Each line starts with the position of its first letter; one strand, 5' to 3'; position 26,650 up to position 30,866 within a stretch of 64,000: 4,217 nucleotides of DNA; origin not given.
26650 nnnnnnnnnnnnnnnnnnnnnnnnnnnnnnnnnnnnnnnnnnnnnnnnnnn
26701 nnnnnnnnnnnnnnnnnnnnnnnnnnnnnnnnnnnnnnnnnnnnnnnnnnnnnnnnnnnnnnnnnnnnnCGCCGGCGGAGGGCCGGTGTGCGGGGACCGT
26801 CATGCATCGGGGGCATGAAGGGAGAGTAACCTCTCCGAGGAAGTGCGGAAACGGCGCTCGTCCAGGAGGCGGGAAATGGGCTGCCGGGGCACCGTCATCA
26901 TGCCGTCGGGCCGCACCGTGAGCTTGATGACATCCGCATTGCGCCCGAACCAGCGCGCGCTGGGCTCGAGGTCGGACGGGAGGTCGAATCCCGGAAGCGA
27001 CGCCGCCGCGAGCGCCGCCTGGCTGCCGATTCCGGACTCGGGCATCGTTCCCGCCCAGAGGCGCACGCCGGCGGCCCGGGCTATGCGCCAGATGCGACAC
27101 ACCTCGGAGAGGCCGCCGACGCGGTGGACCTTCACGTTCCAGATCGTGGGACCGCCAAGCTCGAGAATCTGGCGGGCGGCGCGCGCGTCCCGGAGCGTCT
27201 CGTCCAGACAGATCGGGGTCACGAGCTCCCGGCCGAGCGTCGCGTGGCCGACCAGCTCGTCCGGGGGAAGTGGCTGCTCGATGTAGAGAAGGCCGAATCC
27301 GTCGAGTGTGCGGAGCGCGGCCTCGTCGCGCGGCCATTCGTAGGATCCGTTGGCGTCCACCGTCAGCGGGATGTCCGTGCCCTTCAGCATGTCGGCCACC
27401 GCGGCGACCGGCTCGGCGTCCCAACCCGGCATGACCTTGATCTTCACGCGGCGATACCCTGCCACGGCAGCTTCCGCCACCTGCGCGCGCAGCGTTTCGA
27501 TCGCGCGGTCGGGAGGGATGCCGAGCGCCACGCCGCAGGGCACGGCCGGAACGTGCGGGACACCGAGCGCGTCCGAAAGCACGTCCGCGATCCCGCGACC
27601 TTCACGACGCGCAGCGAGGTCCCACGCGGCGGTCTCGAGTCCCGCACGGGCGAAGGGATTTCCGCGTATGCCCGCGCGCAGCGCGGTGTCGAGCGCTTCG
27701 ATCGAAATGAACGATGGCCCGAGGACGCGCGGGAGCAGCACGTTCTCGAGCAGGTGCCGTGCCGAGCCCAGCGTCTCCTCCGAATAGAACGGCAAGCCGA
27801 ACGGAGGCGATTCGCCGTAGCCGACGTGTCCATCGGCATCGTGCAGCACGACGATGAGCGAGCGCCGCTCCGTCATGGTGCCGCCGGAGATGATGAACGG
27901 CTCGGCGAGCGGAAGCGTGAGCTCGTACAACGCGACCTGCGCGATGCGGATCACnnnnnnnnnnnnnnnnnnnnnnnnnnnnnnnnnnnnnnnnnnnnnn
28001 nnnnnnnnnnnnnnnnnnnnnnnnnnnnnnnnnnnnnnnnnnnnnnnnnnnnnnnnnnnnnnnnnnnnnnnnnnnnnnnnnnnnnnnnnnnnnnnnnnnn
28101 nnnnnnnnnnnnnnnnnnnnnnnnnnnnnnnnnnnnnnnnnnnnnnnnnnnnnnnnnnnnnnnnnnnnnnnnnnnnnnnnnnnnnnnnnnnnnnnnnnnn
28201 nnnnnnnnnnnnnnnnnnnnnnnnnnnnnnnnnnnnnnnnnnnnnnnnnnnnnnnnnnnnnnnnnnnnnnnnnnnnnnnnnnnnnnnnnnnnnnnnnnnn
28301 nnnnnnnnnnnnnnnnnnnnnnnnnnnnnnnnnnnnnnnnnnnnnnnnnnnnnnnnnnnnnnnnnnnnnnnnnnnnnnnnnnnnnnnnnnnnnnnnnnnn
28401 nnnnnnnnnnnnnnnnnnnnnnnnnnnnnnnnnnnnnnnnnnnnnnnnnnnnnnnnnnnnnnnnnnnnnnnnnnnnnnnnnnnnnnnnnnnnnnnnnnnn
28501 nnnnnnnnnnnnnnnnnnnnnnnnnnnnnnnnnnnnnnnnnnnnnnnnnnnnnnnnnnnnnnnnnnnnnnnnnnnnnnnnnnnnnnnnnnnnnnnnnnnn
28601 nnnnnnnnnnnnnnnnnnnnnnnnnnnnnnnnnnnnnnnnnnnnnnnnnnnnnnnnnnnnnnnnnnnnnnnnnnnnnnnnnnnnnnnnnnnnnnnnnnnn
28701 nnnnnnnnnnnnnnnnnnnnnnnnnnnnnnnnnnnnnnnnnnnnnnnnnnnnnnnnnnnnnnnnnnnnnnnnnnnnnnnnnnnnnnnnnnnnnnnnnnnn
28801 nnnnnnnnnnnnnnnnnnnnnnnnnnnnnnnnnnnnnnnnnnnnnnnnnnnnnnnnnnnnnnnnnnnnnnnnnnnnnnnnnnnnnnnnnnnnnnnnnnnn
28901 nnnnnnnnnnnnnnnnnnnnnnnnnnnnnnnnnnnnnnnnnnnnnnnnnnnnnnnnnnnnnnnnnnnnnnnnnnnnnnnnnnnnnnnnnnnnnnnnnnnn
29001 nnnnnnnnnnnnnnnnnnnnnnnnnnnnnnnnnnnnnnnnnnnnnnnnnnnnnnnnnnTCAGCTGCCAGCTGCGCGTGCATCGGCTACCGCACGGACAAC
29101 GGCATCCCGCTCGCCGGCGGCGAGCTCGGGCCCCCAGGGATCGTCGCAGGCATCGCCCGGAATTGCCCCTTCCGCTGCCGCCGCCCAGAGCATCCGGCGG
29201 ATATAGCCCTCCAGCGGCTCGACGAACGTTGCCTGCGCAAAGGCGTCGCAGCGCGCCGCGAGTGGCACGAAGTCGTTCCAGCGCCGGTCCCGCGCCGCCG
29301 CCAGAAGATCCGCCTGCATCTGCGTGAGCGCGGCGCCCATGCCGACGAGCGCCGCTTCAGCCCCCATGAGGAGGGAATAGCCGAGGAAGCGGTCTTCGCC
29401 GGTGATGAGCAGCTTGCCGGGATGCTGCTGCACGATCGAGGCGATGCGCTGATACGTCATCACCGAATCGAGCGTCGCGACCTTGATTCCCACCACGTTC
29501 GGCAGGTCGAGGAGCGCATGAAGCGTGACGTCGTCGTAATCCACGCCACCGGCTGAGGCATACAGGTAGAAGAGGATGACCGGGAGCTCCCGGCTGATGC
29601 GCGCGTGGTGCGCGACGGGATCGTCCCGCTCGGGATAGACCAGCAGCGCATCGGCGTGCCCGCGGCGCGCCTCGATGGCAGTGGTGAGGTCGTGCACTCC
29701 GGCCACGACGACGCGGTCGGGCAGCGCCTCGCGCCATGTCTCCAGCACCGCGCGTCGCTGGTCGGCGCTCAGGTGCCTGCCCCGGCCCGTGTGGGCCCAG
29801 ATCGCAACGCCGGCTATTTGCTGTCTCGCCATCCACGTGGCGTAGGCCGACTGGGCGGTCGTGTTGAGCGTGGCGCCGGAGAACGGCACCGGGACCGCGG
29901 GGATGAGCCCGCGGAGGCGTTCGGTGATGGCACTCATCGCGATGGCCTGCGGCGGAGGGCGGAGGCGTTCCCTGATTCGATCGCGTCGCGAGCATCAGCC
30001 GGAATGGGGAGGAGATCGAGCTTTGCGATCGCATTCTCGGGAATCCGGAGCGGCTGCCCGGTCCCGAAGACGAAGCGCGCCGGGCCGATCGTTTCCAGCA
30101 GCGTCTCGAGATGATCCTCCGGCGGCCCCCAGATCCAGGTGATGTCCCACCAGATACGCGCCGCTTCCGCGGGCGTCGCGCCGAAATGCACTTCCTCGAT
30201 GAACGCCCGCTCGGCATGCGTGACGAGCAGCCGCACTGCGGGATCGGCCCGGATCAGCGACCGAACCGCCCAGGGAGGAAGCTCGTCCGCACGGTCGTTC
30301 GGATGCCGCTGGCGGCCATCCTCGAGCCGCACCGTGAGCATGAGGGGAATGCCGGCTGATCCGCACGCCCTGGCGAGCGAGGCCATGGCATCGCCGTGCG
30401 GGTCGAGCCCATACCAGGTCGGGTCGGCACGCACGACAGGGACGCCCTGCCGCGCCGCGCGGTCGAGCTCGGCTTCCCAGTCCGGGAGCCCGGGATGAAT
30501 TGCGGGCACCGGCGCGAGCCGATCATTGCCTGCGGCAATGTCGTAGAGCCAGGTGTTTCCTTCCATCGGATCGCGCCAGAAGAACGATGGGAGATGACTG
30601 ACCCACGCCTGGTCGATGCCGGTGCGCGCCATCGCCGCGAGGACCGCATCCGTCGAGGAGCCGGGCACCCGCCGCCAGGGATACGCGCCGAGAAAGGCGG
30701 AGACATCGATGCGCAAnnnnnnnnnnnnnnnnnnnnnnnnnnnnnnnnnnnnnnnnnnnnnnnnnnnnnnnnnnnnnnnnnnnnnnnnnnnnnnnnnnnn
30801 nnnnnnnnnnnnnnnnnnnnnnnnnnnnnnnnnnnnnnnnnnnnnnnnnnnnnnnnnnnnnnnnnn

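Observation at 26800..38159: Nine-gene, start/stop-overlapped enzyme operon that does not map to a pathway I recognise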

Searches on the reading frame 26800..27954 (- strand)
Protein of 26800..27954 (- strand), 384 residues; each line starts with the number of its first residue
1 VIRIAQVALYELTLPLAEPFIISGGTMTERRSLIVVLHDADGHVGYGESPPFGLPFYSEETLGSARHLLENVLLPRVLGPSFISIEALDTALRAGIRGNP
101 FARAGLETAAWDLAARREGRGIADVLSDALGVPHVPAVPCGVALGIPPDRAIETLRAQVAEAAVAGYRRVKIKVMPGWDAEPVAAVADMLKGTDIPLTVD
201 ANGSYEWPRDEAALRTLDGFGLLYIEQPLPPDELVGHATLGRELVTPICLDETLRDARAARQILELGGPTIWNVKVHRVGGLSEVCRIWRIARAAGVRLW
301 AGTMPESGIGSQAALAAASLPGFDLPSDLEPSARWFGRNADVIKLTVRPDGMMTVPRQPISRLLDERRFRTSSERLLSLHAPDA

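Call 3: search_protein_families(library=pfam, proteins=[window:26800-27954:-], max_evalue=0.001)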
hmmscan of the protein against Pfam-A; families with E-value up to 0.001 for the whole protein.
window:26800-27954:- (384 aa): 3 families
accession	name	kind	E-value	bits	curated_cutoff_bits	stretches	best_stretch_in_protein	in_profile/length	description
PF13378.12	MR_MLE_C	-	8.6e-39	133.9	29.4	1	155-359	2-209/219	Enolase C-terminal domain-like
PF02746.21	MR_MLE_N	-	5e-11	43.3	22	1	9-126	6-116/117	Mandelate racemase / muconate lactonizing enzyme, N-terminal domain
PF21508.2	MenC_N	-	9.2e-06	26.2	27.3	1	6-72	3-66/94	MenC, N-terminal domain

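Call 4: search_protein_families(library=ncbifam, proteins=[window:26800-27954:-], max_evalue=0.001)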
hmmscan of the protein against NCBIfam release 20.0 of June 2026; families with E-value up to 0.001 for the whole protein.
window:26800-27954:- (384 aa): 15 families
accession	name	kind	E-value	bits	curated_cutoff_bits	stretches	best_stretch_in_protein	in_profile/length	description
TIGR01928.1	menC_lowGC_arch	equivalog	1.5e-66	224.7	200.65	1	10-344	1-321/325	o-succinylbenzoate synthase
TIGR02534.1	mucon_cyclo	subfamily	1e-34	120.2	334.95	1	12-319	9-312/368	muconate/chloromuconate family cycloisomerase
NF042940.1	racemase_DgcA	equivalog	4.4e-27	95.1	400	1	11-319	5-286/323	N-acetyl-D-Glu racemase DgcA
NF047820.1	TalGalacDh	equivalog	1.3e-22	80.2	500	1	3-299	3-301/371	L-talarate/galactarate dehydratase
NF043002.1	HProlDhtase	equivalog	6.1e-19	68.1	500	1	3-298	2-288/366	cis-3-hydroxy-L-proline dehydratase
NF011708.0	PRK15129.1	equivalog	1.5e-18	66.9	343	1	6-316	3-288/321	L-Ala-D/L-Glu epimerase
TIGR01927.1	menC_gam_Gplu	equivalog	2.3e-18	66.5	130.55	1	11-317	2-280/307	o-succinylbenzoate synthase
NF002739.0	PRK02714.1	equivalog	8.2e-16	58.4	259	2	193-318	162-287/320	o-succinylbenzoate synthase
NF040866.1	AraD_Arch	equivalog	3.5e-15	55.9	650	1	34-300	36-299/372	arabinonate dehydratase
NF002782.0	PRK02901.1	equivalog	2.1e-12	46.7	288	1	162-360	98-295/328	o-succinylbenzoate synthase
NF041118.1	A_G_epim_Thtga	equivalog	2.3e-12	46.7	500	1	3-316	2-304/341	L-Ala-D/L-Glu epimerase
NF010624.0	PRK14017.1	equivalog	1.2e-09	37.8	311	1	31-299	14-282/382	galactonate dehydratase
NF040790.2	glucon_galact_dh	equivalog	2.8e-07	29.7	750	1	181-299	179-296/390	bifunctional D-gluconate/D-galactonate dehydratase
NF003473.0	PRK05105.1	equivalog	1e-06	28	236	1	4-318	3-289/331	o-succinylbenzoate synthase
NF011968.0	PRK15440.1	equivalog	0.00057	18.9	393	1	187-297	200-314/395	L-rhamnonate dehydratase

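Call 28: search_solved_structures(query=window:26800-27954:-, max_evalue=1e-20)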
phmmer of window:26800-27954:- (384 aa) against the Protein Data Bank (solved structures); distinct sequences matched with E-value up to 1e-20: 26.
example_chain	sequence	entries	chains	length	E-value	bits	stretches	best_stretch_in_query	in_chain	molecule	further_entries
3mwc_A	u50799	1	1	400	1.7e-86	293.8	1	3-360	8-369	Mandelate racemase/muconate lactonizing protein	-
2zc8_A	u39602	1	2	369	1.3e-68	235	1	3-357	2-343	N-acylamino acid racemase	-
1r0m_A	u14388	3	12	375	7.9e-65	222.5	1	6-370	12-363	N-acylamino acid racemase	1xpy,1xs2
2fkp_A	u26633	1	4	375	1e-64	222.2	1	6-370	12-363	N-acylamino acid racemase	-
2ggg_A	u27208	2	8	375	2.4e-64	221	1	6-370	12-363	N-acylamino acid racemase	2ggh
2ggi_A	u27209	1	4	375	3.3e-64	220.5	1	6-370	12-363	N-acylamino acid racemase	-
2ggj_A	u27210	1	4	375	1.3e-63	218.5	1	6-370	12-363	N-acylamino acid racemase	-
5fjp_A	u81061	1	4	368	5.1e-60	206.7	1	3-359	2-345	O-SUCCINYLBENZOATE SYNTHASE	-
4a6g_A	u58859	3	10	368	6.2e-60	206.4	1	3-359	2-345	N-ACYLAMINO ACID RACEMASE | N-succinylamino acid racemase | O-SUCCINYLBENZOATE SYNTHASE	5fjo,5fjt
5fjr_A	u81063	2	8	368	1.1e-59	205.5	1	3-359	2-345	O-SUCCINYLBENZOATE SYNTHASE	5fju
1sja_A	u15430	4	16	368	1.3e-59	205.4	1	3-359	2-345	N-acylamino acid racemase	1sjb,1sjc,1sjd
7s8w_A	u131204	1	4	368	4.1e-59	203.7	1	3-359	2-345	N-succinylamino acid racemase/O-succinylbenzoate synthase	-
1wue_A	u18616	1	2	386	5.2e-59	203.4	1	4-357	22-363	mandelate racemase/muconate lactonizing enzyme family protein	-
3qld_A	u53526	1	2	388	6.2e-50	173.5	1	7-357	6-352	Mandelate racemase/muconate lactonizing protein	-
1wuf_A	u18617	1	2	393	1.7e-46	162.1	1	9-357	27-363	hypothetical protein lin2664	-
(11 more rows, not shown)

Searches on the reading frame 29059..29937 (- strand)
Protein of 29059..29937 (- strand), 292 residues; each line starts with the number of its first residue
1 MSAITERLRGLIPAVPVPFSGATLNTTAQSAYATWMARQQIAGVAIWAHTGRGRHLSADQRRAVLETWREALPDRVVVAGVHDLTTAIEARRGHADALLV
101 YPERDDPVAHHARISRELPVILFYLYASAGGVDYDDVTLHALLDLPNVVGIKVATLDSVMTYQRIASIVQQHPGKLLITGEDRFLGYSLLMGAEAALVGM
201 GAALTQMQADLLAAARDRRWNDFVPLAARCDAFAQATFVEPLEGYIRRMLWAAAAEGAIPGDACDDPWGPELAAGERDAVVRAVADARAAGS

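Call 3: search_protein_families(library=pfam, proteins=[window:29059-29937:-], max_evalue=0.001)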
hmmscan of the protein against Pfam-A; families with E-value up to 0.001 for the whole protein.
window:29059-29937:- (292 aa): 1 family
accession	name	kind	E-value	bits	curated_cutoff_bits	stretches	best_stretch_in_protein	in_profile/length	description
PF00701.28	DHDPS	-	2.6e-09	36.7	22.1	1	8-270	2-273/289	Dihydrodipicolinate synthetase family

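Call 4: search_protein_families(library=ncbifam, proteins=[window:29059-29937:-], max_evalue=0.001)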
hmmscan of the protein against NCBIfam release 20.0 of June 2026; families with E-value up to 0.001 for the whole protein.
window:29059-29937:- (292 aa): 2 families
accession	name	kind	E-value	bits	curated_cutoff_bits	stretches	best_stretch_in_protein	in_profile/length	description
NF003164.0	PRK04147.1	equivalog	2e-06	27.3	281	1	7-197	3-205/294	N-acetylneuraminate lyase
TIGR00674.1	dapA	equivalog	3.9e-06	25.9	206.15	1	11-222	2-225/286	4-hydroxy-tetrahydrodipicolinate synthase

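Call 15: find_encoding_contigs(protein=window:29059-29937:-, flank=10000, max_places=6)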
Protein window:29059-29937:- (292 aa): 1 contig read that carries it; 1 place shown.
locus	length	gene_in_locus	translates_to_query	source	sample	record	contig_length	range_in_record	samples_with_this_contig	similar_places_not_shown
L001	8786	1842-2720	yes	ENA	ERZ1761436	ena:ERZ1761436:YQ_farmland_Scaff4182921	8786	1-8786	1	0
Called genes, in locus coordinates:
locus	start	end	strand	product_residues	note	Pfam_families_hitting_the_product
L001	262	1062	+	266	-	PF04909:Amidohydro_2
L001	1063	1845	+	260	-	PF04909:Amidohydro_2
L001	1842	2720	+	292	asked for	PF00701:DHDPS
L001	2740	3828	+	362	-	-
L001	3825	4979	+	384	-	PF02746:MR_MLE_N, PF21508:MenC_N (weak), PF26685:DUF8230_C (weak), PF13378:MR_MLE_C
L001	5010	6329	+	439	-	-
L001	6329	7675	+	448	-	PF00999:Na_H_Exchanger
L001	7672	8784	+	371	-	?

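Call 29: search_solved_structures(query=window:29059-29937:-, max_evalue=0.01)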
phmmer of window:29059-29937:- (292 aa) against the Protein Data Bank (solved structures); distinct sequences matched with E-value up to 0.01: 46.
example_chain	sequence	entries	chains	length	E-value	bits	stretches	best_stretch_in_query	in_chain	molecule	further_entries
5afd_A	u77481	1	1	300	4.9e-08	36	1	6-197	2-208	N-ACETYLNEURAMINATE LYASE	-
4i7u_A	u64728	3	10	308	2.1e-07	33.9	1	8-194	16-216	Dihydrodipicolinate synthase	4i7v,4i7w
4n4p_A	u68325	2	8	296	5.5e-07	32.5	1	6-198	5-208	Acylneuraminate lyase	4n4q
6xgs_A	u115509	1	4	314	6.1e-07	32.4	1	7-192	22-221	4-hydroxy-tetrahydrodipicolinate synthase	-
3pud_A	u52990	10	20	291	3.1e-06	30.1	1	28-198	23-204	Dihydrodipicolinate synthase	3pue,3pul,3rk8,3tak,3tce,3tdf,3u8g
3si9_A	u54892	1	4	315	7.7e-06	28.8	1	7-242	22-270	Dihydrodipicolinate synthase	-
3n2x_A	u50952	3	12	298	1.2e-05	28.2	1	10-217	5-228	Uncharacterized protein yagE | YagE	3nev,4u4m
2v8z_A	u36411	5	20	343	1.5e-05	27.9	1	10-217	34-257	YAGE | Probable 2-keto-3-deoxy-galactonate aldolase YagE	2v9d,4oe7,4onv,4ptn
5j5d_A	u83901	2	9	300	1.7e-05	27.6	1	5-195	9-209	4-hydroxy-tetrahydrodipicolinate synthase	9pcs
1xxx_A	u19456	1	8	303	1.8e-05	27.6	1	5-195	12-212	Dihydrodipicolinate synthase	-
3l21_A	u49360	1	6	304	2e-05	27.5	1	5-194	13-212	Dihydrodipicolinate synthase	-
3qfe_A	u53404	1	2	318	4.8e-05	26.2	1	22-196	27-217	Putative dihydrodipicolinate synthase family protein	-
8u8w_A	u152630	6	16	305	0.00014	24.7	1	6-197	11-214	N-acetylneuraminate lyase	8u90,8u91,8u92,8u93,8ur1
6h4e_A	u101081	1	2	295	0.00021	24.1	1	7-197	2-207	Putative N-acetylneuraminate lyase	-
4uui_A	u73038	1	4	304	0.00035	23.3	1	7-197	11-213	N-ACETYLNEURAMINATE LYASE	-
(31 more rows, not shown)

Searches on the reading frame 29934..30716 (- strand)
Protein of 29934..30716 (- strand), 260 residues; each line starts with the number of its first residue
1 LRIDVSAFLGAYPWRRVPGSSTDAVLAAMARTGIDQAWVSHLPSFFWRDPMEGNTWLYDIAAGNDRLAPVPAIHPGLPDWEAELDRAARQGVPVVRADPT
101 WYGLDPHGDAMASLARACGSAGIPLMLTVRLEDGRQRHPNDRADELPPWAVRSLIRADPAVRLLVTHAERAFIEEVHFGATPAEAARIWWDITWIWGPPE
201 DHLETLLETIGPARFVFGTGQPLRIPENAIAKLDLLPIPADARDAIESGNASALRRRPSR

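Call 3: search_protein_families(library=pfam, proteins=[window:29934-30716:-], max_evalue=0.001)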
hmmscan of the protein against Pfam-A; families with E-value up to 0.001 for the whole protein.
window:29934-30716:- (260 aa): 1 family
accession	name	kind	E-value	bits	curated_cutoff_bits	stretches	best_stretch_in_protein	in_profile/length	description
PF04909.20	Amidohydro_2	-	2.7e-09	37.7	26.4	1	54-254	67-286/289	Amidohydrolase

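Call 4: search_protein_families(library=ncbifam, proteins=[window:29934-30716:-], max_evalue=0.001)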
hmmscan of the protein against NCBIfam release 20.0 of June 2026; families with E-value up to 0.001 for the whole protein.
window:29934-30716:- (260 aa): 0 families

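Call 14: search_solved_structures(query=window:29934-30716:-, max_evalue=0.01)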
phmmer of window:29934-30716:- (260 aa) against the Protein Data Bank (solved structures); distinct sequences matched with E-value up to 0.01: 0.
